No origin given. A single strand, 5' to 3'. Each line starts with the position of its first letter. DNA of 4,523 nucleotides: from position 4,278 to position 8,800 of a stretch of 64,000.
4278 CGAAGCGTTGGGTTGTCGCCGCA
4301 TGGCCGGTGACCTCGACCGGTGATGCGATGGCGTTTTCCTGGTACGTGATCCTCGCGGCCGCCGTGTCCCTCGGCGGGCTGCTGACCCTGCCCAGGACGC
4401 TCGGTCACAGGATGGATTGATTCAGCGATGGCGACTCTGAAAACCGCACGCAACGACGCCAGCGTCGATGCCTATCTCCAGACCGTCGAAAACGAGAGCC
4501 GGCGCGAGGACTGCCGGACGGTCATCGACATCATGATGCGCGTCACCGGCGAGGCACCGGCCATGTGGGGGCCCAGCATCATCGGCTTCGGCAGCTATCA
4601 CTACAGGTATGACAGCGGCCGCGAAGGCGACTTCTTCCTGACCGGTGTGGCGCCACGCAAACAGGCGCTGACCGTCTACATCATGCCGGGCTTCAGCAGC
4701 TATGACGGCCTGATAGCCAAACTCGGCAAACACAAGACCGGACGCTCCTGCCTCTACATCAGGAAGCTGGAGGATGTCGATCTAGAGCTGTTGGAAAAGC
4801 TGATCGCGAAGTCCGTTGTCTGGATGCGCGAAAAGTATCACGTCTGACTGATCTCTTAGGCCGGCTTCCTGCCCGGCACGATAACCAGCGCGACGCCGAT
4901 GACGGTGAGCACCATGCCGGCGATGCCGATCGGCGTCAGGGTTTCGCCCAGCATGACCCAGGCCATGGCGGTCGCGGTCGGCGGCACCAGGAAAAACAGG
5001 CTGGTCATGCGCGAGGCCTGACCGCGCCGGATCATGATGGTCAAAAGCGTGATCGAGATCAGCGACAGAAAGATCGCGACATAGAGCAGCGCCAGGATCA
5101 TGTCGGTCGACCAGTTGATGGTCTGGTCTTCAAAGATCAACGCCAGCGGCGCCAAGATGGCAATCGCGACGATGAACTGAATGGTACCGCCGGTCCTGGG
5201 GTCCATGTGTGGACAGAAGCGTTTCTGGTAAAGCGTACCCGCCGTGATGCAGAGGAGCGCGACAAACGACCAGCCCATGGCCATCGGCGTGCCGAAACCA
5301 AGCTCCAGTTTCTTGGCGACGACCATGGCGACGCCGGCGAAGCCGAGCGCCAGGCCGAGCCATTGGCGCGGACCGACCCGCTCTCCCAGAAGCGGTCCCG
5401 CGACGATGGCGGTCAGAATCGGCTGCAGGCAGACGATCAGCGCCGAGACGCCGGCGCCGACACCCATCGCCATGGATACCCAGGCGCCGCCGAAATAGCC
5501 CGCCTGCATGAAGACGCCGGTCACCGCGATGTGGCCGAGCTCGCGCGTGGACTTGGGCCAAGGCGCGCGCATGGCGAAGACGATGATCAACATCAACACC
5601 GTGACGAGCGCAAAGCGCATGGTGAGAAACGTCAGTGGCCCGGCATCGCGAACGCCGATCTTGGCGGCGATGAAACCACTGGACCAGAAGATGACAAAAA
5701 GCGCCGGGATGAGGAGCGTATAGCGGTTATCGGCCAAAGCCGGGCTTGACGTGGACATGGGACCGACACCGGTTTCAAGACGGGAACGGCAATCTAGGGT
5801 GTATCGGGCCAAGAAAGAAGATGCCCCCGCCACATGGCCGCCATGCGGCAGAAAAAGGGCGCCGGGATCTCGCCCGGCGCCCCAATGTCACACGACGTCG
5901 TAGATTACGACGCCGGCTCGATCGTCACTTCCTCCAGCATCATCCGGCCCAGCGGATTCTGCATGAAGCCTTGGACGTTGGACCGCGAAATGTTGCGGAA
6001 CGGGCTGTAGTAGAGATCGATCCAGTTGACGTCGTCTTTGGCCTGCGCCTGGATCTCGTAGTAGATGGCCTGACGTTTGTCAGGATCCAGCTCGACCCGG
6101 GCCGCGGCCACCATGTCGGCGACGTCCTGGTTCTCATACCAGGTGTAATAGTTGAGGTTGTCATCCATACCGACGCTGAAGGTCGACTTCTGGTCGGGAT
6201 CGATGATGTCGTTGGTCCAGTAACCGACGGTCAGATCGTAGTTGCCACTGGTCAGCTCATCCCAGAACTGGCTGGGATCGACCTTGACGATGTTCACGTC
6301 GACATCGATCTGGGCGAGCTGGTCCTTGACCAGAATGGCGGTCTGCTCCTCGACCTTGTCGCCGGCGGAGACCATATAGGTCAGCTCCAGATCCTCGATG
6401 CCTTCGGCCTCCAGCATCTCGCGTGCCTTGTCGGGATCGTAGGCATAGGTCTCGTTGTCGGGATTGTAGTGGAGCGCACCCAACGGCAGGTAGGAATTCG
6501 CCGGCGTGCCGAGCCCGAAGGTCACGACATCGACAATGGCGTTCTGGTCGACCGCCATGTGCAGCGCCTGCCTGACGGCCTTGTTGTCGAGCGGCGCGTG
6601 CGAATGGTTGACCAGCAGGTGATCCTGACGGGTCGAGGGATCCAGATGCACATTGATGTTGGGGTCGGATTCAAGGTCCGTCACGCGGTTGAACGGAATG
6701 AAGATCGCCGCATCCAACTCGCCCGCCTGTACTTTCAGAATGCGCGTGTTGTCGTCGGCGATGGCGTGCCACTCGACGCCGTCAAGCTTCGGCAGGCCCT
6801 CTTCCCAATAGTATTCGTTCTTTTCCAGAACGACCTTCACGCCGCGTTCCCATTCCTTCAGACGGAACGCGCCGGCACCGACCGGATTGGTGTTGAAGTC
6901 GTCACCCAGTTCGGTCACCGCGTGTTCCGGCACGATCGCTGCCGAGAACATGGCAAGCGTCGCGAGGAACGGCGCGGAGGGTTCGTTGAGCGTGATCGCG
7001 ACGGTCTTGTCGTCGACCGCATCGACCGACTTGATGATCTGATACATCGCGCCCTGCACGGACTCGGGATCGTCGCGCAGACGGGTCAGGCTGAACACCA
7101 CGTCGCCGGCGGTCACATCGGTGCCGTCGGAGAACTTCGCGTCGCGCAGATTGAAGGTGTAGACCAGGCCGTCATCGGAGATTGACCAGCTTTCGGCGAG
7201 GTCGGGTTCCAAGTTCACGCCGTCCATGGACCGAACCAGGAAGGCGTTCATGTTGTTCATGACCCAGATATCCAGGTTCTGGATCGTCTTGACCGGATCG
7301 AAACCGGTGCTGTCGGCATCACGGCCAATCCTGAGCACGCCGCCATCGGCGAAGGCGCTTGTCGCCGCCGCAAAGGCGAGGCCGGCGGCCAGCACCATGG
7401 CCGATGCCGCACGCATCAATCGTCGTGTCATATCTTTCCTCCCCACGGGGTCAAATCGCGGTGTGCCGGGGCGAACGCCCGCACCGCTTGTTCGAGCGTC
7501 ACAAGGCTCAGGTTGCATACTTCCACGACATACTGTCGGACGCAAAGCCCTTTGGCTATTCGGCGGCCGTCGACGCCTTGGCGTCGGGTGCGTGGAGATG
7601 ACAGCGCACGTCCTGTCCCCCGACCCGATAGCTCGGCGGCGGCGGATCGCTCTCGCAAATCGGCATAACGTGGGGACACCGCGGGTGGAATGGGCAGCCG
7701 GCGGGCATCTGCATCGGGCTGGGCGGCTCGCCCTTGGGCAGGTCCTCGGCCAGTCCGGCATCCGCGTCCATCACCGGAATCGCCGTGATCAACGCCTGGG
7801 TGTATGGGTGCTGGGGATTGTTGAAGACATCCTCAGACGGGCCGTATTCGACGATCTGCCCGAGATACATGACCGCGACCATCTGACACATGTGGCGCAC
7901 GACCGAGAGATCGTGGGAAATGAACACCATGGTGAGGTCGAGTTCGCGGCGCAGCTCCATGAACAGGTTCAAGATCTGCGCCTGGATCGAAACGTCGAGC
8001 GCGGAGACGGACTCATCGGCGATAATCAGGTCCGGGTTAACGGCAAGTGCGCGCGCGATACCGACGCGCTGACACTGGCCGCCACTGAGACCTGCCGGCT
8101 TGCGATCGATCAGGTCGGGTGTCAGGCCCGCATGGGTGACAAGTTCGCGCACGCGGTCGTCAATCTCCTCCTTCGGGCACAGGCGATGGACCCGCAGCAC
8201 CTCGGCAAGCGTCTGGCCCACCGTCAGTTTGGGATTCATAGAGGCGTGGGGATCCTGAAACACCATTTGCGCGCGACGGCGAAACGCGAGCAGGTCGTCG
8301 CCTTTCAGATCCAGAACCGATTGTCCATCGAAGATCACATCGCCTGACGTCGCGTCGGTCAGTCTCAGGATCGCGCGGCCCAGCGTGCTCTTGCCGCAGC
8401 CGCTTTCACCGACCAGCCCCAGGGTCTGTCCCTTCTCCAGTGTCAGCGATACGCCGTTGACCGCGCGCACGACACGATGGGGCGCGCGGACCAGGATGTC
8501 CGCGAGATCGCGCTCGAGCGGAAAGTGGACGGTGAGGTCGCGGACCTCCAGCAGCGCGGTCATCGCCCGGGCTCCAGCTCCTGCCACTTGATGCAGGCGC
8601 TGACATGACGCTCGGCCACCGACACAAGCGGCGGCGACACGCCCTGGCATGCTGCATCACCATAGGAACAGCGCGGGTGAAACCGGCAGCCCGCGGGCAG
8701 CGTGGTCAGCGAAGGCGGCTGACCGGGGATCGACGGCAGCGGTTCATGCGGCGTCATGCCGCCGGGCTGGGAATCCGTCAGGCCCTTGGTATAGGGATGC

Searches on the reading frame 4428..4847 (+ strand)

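Call 47: search_protein_families(library=pfam, proteins=[window:4428-4847:+], max_evalue=0.00001)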
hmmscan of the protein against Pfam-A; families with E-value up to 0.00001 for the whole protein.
window:4428-4847:+ (139 aa): 1 family
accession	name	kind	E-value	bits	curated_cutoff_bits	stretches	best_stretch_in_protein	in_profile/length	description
PF08818.16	DUF1801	-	1.8e-14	54.4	27.2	1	25-130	1-85/85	Domain of unknown function (DU1801)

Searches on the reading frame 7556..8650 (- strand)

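Call 47: search_protein_families(library=pfam, proteins=[window:7556-8650:-], max_evalue=0.00001)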
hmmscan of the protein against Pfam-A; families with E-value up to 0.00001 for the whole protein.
window:7556-8650:- (364 aa): 2 families
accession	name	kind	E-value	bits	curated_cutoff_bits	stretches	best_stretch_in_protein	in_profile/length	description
PF00005.33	ABC_tran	-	2.4e-32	112.8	25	1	65-214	2-135/137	ABC transporter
PF08352.17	oligo_HPY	-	7.3e-23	81.2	27.1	1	267-332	1-65/65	Oligopeptide/dipeptide transporter, C-terminal region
